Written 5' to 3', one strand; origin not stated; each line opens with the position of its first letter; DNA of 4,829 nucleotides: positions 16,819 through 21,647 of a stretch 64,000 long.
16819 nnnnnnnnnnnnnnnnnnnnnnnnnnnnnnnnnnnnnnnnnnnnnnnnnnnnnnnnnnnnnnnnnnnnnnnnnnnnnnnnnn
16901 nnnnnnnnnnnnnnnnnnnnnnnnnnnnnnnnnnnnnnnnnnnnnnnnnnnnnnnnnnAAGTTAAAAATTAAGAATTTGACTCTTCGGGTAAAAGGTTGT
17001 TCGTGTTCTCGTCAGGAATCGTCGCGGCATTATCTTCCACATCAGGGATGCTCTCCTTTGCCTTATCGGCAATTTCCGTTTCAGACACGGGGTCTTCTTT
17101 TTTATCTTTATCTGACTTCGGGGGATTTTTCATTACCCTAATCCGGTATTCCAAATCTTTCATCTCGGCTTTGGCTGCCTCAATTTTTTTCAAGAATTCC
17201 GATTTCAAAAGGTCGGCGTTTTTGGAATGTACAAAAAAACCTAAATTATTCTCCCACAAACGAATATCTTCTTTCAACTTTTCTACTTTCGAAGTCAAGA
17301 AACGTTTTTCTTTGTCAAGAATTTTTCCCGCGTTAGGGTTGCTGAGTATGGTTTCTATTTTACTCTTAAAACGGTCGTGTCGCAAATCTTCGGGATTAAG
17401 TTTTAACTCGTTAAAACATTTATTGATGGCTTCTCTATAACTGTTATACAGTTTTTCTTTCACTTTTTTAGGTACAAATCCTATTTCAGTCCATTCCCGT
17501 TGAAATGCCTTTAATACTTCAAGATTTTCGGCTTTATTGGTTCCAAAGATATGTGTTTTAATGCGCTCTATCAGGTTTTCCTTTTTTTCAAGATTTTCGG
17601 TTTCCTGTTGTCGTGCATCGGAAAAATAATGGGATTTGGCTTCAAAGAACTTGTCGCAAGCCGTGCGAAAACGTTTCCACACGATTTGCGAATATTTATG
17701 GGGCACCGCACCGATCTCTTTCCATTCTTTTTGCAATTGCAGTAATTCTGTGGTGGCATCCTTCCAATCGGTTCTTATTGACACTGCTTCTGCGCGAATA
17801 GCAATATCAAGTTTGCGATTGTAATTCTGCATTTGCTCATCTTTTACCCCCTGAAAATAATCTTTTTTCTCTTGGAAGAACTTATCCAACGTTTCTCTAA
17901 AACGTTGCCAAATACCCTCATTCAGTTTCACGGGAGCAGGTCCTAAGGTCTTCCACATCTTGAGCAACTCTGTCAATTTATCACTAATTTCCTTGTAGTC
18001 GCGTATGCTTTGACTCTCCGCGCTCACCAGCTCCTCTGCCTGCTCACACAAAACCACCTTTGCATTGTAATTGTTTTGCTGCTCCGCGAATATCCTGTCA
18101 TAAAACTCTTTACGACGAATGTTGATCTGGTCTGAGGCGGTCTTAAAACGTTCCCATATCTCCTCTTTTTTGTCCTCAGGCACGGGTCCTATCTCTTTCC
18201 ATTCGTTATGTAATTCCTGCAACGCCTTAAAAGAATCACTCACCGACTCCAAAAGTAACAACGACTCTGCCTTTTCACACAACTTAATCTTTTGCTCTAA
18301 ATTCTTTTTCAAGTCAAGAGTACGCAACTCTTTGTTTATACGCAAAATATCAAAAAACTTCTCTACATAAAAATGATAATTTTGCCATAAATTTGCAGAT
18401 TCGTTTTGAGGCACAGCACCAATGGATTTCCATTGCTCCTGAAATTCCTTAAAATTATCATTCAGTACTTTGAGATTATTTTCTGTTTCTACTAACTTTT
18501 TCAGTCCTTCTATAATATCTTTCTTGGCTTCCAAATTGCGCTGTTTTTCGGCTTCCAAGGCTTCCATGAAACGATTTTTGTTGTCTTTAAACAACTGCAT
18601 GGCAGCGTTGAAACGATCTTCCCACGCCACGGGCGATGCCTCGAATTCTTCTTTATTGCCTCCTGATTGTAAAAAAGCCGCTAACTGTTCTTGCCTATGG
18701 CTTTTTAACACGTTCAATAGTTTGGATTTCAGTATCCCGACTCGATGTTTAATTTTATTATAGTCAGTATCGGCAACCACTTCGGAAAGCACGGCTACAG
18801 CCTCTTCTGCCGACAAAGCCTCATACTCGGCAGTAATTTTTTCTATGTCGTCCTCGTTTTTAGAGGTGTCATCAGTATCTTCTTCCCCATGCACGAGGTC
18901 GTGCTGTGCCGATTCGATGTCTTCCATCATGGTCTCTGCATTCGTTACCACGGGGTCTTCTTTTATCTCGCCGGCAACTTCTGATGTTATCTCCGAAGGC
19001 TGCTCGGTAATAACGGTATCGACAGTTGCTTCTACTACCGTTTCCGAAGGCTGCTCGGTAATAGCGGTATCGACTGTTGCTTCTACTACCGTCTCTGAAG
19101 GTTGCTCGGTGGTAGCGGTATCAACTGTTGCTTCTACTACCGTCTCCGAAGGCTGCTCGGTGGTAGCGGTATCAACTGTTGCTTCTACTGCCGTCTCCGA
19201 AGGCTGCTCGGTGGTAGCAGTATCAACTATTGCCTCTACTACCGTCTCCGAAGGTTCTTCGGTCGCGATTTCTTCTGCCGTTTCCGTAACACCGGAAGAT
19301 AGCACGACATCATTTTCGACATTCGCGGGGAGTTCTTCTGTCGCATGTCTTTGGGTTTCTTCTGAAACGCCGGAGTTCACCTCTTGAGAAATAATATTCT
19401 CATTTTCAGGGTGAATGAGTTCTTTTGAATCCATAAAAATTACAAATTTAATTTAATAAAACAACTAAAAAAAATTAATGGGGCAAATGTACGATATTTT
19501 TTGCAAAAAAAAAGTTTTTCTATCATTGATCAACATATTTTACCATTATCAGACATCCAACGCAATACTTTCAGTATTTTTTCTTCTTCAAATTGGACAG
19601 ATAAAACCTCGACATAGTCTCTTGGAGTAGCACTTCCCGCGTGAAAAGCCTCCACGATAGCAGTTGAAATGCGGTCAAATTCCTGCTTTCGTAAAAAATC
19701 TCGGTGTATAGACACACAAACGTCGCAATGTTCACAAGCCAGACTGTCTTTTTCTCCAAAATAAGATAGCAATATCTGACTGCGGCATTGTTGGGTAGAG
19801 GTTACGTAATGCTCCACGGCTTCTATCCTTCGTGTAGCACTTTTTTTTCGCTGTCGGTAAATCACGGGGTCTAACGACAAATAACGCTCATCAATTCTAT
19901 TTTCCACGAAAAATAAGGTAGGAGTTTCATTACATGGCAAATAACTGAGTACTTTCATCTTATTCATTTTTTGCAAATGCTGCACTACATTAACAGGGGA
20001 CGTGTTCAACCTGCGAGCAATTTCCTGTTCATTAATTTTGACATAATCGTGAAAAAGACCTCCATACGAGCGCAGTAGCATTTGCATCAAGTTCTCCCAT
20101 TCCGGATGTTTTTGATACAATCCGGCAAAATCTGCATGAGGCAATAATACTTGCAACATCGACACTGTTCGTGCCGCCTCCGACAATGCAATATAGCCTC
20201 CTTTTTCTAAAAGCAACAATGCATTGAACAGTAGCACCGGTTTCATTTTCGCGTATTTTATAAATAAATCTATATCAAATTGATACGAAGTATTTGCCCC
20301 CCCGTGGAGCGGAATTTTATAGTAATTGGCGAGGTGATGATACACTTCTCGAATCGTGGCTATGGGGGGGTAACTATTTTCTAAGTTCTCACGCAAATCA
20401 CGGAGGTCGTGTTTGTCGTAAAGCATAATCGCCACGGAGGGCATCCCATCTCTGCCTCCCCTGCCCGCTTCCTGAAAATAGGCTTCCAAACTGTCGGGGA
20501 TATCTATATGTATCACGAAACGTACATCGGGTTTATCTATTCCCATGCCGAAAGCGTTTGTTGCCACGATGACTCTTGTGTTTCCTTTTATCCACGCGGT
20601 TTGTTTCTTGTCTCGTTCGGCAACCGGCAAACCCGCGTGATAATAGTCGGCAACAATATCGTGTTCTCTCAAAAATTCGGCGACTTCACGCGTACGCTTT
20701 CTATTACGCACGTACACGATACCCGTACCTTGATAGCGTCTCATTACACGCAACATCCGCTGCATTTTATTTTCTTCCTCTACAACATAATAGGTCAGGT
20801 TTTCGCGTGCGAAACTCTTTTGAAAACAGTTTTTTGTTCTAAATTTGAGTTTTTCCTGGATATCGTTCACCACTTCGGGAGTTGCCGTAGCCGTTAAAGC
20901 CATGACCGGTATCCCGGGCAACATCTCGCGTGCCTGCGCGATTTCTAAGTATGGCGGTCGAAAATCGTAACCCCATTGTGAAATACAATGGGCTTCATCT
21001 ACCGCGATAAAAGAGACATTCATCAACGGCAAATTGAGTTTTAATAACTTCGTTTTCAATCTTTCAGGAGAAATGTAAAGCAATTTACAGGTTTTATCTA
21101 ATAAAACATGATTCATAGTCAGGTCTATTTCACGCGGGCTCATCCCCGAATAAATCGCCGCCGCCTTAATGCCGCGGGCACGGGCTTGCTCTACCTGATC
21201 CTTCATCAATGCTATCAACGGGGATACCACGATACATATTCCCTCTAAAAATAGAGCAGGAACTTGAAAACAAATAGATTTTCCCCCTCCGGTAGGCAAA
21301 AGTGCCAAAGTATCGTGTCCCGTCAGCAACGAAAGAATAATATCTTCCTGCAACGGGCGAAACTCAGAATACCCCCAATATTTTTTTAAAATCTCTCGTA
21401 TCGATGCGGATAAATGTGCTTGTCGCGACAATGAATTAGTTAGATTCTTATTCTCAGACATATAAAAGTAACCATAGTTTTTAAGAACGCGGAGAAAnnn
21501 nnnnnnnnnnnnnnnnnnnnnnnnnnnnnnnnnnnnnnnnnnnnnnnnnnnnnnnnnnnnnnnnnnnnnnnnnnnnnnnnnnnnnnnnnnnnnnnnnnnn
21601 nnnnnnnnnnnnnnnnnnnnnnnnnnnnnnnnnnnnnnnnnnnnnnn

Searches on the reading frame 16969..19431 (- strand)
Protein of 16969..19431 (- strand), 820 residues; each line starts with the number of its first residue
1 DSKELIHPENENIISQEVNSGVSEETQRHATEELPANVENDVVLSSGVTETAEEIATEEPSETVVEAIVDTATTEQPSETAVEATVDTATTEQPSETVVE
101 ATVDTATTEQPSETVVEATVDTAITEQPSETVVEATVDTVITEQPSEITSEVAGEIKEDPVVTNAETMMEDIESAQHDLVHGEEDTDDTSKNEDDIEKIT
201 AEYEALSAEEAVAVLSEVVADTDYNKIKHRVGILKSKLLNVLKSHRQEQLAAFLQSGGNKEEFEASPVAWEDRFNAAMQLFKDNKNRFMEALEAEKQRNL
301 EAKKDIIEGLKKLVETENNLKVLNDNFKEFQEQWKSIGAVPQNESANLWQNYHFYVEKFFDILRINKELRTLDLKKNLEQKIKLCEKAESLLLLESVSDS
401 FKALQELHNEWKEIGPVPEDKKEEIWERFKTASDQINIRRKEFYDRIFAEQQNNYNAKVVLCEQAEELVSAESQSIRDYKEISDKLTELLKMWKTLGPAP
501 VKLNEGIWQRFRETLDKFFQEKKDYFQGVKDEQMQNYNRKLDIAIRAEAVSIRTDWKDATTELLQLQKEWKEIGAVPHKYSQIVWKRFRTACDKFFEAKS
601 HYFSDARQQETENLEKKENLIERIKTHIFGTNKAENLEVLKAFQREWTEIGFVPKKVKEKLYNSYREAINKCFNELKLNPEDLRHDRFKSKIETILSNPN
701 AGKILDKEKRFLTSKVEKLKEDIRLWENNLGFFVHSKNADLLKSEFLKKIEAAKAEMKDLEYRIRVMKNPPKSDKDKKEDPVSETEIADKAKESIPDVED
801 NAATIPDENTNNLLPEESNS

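Call 63: search_protein_families(library=pfam, proteins=[window:16969-19431:-], max_evalue=0.00001)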
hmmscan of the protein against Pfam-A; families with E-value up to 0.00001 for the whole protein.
window:16969-19431:- (820 aa): 1 family
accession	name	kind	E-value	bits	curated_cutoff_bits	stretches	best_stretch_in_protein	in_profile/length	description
PF03993.17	DUF349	-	7e-85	279.9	23.9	5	584-656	2-75/75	Domain of Unknown Function (DUF349)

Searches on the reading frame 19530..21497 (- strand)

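Call 63: search_protein_families(library=pfam, proteins=[window:19530-21497:-], max_evalue=0.00001)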
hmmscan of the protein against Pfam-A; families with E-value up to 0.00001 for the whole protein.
window:19530-21497:- (655 aa): 3 families
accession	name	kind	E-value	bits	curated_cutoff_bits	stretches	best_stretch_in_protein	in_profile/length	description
PF00270.35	DEAD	-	4.2e-27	95.4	26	1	47-212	1-166/167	DEAD/DEAH box helicase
PF00271.37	Helicase_C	-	1.2e-21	77.4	23.5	1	244-351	2-110/110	Helicase conserved C-terminal domain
PF16124.10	RecQ_Zn_bind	-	3.4e-12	47.3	25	1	548-594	18-65/66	RecQ zinc-binding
